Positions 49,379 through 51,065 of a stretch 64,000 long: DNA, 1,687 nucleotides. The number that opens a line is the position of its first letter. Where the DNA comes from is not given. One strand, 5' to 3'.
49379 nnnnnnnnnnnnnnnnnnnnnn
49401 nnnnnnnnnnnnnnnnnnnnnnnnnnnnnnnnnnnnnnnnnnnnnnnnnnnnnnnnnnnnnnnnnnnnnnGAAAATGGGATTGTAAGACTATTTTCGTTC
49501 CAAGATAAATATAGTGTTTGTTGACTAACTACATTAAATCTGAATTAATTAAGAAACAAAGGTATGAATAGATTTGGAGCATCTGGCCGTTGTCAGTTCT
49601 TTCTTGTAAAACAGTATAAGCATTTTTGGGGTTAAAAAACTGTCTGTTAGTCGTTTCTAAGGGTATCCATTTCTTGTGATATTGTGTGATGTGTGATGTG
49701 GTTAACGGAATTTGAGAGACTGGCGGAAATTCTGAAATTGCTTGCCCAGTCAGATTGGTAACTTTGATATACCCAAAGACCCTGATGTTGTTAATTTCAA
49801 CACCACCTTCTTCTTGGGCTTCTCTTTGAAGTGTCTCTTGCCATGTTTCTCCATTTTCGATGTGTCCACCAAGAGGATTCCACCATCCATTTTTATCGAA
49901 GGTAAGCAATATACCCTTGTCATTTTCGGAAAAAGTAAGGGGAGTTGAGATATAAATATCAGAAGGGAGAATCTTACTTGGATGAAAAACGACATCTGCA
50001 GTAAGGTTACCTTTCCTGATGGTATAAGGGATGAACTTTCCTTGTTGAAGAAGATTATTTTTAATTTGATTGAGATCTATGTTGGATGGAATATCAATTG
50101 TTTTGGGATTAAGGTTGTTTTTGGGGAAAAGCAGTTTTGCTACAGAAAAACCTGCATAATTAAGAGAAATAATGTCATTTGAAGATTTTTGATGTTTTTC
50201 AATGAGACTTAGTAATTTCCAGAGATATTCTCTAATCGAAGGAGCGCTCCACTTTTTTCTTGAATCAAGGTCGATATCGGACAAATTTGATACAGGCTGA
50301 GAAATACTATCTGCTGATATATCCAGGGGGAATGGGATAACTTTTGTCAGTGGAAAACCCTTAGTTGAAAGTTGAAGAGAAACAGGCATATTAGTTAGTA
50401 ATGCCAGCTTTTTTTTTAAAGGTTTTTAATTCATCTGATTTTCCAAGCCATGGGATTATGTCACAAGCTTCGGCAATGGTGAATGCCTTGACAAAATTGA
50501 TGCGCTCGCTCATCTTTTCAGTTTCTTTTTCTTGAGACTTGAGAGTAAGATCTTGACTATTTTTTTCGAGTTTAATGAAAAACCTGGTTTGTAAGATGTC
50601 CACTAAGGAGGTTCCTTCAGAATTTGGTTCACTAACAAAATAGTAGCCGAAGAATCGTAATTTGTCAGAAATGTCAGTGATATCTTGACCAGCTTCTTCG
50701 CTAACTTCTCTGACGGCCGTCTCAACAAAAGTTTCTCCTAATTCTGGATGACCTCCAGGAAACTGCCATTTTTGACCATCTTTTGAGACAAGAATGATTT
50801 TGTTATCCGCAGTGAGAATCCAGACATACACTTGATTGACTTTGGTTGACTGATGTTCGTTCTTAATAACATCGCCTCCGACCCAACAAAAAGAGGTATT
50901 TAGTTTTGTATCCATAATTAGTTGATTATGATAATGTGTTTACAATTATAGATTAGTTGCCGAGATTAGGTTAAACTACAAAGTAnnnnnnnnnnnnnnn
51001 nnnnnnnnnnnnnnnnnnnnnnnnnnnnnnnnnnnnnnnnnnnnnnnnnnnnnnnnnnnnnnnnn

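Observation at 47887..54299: Glycan/nucleotide island: extended GT2, two tandem NUDIX hydrolases, divergent NDK-like protein, HAD phosphatase, GT4 and an HprK-like P-loop protein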

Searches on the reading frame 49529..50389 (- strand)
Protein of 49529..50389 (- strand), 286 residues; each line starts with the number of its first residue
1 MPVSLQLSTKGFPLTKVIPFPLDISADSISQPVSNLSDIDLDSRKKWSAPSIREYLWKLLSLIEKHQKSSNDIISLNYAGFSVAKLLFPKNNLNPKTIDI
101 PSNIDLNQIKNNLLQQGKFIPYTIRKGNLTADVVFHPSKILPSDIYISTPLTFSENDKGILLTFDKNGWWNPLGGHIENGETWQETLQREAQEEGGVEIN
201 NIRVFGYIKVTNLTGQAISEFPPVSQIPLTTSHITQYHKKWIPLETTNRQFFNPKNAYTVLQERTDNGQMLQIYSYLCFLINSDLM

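Call 3: search_protein_families(library=pfam, proteins=[window:49529-50389:-], max_evalue=0.1)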
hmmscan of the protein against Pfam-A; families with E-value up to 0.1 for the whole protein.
window:49529-50389:- (286 aa): 1 family
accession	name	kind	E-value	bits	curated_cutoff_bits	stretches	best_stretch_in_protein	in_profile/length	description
PF00293.34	NUDIX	-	8.1e-11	42.5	21.1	1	156-208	12-69/134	NUDIX domain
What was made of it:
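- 49529..50389 (-): NUDIX hydrolase, long form, 286 aa. The Nudix domain spans residues ~140-286 with an intact Nudix box (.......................). The N-terminal ~130 aa extension is found only in the closest relatives. Pfam NUDIX 8.1e-11 (call 3).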

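Call 4: search_protein_families(library=ncbifam, proteins=[window:49529-50389:-], max_evalue=0.1)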
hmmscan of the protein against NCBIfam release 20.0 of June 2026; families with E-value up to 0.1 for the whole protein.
window:49529-50389:- (286 aa): 16 families
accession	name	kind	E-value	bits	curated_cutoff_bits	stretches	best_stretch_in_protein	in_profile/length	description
NF001299.0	PRK00241.1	equivalog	9.6e-06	25.2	158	1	166-206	157-197/263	NAD(+) diphosphatase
NF006530.0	PRK08999.1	equivalog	1.3e-05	24.4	245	1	166-205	31-70/315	Nudix family hydrolase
NF008044.0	PRK10776.1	equivalog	3.9e-05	23.5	148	1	168-257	31-120/130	8-oxo-dGTP diphosphatase MutT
NF006961.0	PRK09438.1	equivalog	9.6e-05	21.9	103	1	163-200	27-64/151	dihydroneopterin triphosphate diphosphatase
NF041652.1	Nud_hyd_Dein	equivalog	0.00014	22.2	200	1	158-206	33-81/152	Nudix hydrolase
NF007834.0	PRK10546.1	equivalog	0.00015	21.6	156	1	164-200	26-62/135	pyrimidine (deoxy)nucleoside triphosphate diphosphatase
TIGR02705.1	nudix_YtkD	equivalog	0.00029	20.4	154.4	1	158-212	35-89/156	RNA deprotection pyrophosphohydrolase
TIGR00586.1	mutt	equivalog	0.00052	20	97.9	1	173-206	37-70/129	8-oxo-dGTP diphosphatase MutT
NF008003.0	PRK10729.1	equivalog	0.0067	15.7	248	1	173-207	95-130/210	ADP-ribose diphosphatase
NF001937.0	PRK00714.1-4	equivalog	0.0068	16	139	1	165-206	29-69/161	RNA pyrophosphohydrolase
NF001936.0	PRK00714.1-3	equivalog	0.017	15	118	1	165-198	32-65/155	RNA pyrophosphohydrolase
NF012016.0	PRK15472.1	equivalog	0.025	14.3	95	1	167-199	30-62/141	nucleoside triphosphatase NudI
NF002995.0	PRK03759.1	equivalog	0.026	14.2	127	1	169-225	65-124/185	isopentenyl-diphosphate Delta-isomerase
NF001935.0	PRK00714.1-2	equivalog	0.034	13.6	259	1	166-207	30-70/183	RNA pyrophosphohydrolase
NF001934.0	PRK00714.1-1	equivalog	0.041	13.3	241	1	164-205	28-68/176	RNA pyrophosphohydrolase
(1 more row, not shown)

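Call 9: search_protein_families(library=padloc, proteins=[window:49529-50389:-], max_evalue=0.01)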
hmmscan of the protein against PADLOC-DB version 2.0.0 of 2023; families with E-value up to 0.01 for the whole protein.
window:49529-50389:- (286 aa): 1 family
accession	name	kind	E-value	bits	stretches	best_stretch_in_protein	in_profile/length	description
PDLC04899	PDC-S07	-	2.4e-06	25.2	1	167-209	32-74/135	-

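Call 10: search_protein_families(library=phrogs, proteins=[window:49529-50389:-], max_evalue=0.01)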
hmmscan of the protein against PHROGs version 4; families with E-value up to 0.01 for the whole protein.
window:49529-50389:- (286 aa): 4 families
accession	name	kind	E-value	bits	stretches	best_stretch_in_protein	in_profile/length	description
phrog_1198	-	other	8e-07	30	1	166-205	62-101/253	MutT/NUDIX hydrolase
phrog_15528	-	head and packaging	5.4e-05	22.7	1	156-205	531-580/794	portal protein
phrog_10313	-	other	9.8e-05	23.2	1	153-198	19-68/159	nudix hydrolase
phrog_19657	-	other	0.005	17.8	0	167-206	58-97/176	nudix hydrolase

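Call 48: search_solved_structures(query=window:49529-50389:-, max_evalue=0.01)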
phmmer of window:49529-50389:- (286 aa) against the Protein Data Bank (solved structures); distinct sequences matched with E-value up to 0.01: 44.
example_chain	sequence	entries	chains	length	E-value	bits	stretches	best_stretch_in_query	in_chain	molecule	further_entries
3fk9_A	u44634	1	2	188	7.7e-06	28.6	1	155-220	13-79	Mutator MutT protein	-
3f13_A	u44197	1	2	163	0.00038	23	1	140-209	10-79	putative nudix hydrolase family member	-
7b65_A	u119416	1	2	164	0.00043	22.9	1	171-205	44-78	Nucleotide triphosphate diphosphatase NUDT15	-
5bon_A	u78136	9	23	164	0.00044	22.9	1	171-205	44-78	Probable 8-oxo-dGTP diphosphatase NUDT15 | Nucleotide triphosphate diphosphatase NUDT15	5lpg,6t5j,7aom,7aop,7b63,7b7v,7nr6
7b66_A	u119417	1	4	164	0.00044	22.9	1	171-205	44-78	Nucleotide triphosphate diphosphatase NUDT15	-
7b64_A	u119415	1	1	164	0.00045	22.8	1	171-205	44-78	Nucleotide triphosphate diphosphatase NUDT15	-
7b67_A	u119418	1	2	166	0.00045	22.8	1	171-205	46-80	Nucleotide triphosphate diphosphatase NUDT15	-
3id9_A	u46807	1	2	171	0.00058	22.5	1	157-200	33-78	MutT/NUDIX family protein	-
3u53_A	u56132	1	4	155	0.00059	22.4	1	164-208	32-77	Bis(5'-nucleosyl)-tetraphosphatase [asymmetrical]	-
6ehh_A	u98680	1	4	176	0.00063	22.3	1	159-211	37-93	7,8-dihydro-8-oxoguanine triphosphatase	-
5mze_A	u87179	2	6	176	0.00063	22.3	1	159-211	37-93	7,8-dihydro-8-oxoguanine triphosphatase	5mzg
5hzx_A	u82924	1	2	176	0.00064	22.3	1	167-210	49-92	Nudix (Nucleoside diphosphate linked moiety X)-type motif 1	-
5otn_A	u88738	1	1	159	0.00068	22.2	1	168-210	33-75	Nudix (Nucleoside diphosphate linked moiety X)-type motif 1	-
5ws7_A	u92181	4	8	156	0.00072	22.1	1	168-209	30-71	7,8-dihydro-8-oxoguanine triphosphatase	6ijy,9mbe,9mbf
5ghm_A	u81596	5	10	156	0.00075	22.1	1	168-209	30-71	7,8-dihydro-8-oxoguanine triphosphatase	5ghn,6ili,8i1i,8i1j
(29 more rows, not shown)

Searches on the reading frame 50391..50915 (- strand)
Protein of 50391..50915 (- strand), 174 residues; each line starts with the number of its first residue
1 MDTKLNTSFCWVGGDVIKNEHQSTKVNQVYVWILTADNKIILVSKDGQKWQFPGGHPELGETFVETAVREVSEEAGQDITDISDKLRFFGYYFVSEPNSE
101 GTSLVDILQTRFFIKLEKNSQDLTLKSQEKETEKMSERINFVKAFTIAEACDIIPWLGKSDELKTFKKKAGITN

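Call 3: search_protein_families(library=pfam, proteins=[window:50391-50915:-], max_evalue=0.1)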
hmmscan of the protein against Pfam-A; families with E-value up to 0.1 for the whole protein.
window:50391-50915:- (174 aa): 2 families
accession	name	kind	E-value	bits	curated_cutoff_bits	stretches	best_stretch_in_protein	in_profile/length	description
PF00293.34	NUDIX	-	2.8e-13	50.5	21.1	1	28-99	5-80/134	NUDIX domain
PF14443.11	DBC1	-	0.077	13.5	27.2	0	47-106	23-85/122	DBC1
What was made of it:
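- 50391..50915 (-): NUDIX hydrolase, short form, 174 aa, with an intact Nudix box (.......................). It belongs to the orthologous group present in all loci. Pfam NUDIX 2.8e-13 (call 3).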

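Call 4: search_protein_families(library=ncbifam, proteins=[window:50391-50915:-], max_evalue=0.1)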
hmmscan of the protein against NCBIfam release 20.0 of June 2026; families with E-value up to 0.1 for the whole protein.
window:50391-50915:- (174 aa): 17 families
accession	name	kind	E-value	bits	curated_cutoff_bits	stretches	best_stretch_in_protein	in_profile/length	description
TIGR02705.1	nudix_YtkD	equivalog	2.7e-10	40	154.4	1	19-98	17-91/156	RNA deprotection pyrophosphohydrolase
NF001936.0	PRK00714.1-3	equivalog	7.6e-07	29.1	118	1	45-134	31-121/155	RNA pyrophosphohydrolase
TIGR00586.1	mutt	equivalog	8.4e-07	29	97.9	1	25-82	3-66/129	8-oxo-dGTP diphosphatase MutT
NF006961.0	PRK09438.1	equivalog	3.1e-06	26.7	103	1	27-82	9-66/151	dihydroneopterin triphosphate diphosphatase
NF006530.0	PRK08999.1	equivalog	1.7e-05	24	245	1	45-83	30-68/315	Nudix family hydrolase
NF001938.0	PRK00714.1-5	equivalog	8.5e-05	22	116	1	42-95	39-93/172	RNA pyrophosphohydrolase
NF008044.0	PRK10776.1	equivalog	0.00012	22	148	1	46-82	29-65/130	8-oxo-dGTP diphosphatase MutT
NF002995.0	PRK03759.1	equivalog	0.00022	20.9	127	1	31-157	40-165/185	isopentenyl-diphosphate Delta-isomerase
NF001937.0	PRK00714.1-4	equivalog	0.00022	20.9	139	1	31-128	13-116/161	RNA pyrophosphohydrolase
NF041652.1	Nud_hyd_Dein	equivalog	0.00042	20.6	200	1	30-82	17-77/152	Nudix hydrolase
NF007834.0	PRK10546.1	equivalog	0.0007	19.4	156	1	28-78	5-60/135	pyrimidine (deoxy)nucleoside triphosphate diphosphatase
NF001934.0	PRK00714.1-1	equivalog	0.0057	16.1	241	1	29-82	11-65/176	RNA pyrophosphohydrolase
NF052459.1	OxoGTPPhMutT1Mycb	equivalog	0.0072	15.5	475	1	48-78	29-59/292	8-oxo-(d)GTP phosphatase MutT1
NF001299.0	PRK00241.1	equivalog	0.012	15.1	158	1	55-82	166-193/263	NAD(+) diphosphatase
NF001935.0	PRK00714.1-2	equivalog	0.013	15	259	1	47-78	30-61/183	RNA pyrophosphohydrolase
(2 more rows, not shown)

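Call 9: search_protein_families(library=padloc, proteins=[window:50391-50915:-], max_evalue=0.01)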
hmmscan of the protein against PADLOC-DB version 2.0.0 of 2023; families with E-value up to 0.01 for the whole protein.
window:50391-50915:- (174 aa): 1 family
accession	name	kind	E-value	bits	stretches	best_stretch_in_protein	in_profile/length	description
PDLC04899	PDC-S07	-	3.3e-07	28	1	26-80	6-65/135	-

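Call 10: search_protein_families(library=phrogs, proteins=[window:50391-50915:-], max_evalue=0.01)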
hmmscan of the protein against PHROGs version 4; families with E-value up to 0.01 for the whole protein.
window:50391-50915:- (174 aa): 7 families
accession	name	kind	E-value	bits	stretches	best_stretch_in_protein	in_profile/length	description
phrog_1198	-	other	4e-13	50.7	1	21-84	31-100/253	MutT/NUDIX hydrolase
phrog_1185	-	other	1.1e-09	39.2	1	44-84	175-215/301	nudix hydrolase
phrog_15528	-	head and packaging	1.8e-07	30.9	1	24-86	519-581/794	portal protein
phrog_10313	-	other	3.5e-06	27.8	1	38-86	26-75/159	nudix hydrolase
phrog_6216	-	unknown function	7.3e-06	26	1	35-81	10-57/545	-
phrog_19657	-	other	0.00024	22.1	1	40-151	51-151/176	nudix hydrolase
phrog_25541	-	unknown function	0.00038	21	1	24-79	72-127/210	-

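Call 47: search_solved_structures(query=window:50391-50915:-, max_evalue=0.001)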
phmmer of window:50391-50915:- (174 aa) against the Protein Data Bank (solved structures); distinct sequences matched with E-value up to 0.001: 18.
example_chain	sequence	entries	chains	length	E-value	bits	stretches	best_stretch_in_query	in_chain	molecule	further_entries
3id9_A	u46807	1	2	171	1.6e-05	28.1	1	28-80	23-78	MutT/NUDIX family protein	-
3i7u_A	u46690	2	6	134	2.8e-05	27.3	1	33-91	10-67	AP4A hydrolase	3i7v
1vc8_A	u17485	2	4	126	4e-05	26.9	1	35-77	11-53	Ndx1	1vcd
1vc9_A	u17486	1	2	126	0.0001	25.5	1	35-77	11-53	Ndx1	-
2jvb_A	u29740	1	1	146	0.00023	24.4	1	38-89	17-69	mRNA-decapping enzyme subunit 2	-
4k6e_A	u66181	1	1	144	0.00023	24.4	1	38-89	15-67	mRNA-decapping enzyme subunit 2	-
4kg4_A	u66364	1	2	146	0.00023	24.4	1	38-89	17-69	mRNA-decapping enzyme subunit 2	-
6dby_A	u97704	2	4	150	0.00035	23.8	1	46-81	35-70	Nudix hydrolase 1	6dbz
5gp0_E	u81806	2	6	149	0.00037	23.7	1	46-81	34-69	Nudix hydrolase 1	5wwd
6fl4_A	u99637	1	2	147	0.00039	23.6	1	46-81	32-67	Nudix hydrolase 1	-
4v14_A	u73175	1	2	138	0.00048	23.3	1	46-91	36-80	MUTATOR MUTT PROTEIN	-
3q1p_A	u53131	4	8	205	0.0005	23.3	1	36-82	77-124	Phosphohydrolase (MutT/nudix family protein)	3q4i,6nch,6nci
4jzu_A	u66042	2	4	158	0.00055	23.1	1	28-95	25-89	RNA PYROPHOSPHOHYDROLASE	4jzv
4kg3_A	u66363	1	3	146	0.0006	23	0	38-89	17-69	mRNA-decapping enzyme subunit 2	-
6y3z_A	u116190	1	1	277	0.00063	22.9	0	38-89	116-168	m7GpppN-mRNA hydrolase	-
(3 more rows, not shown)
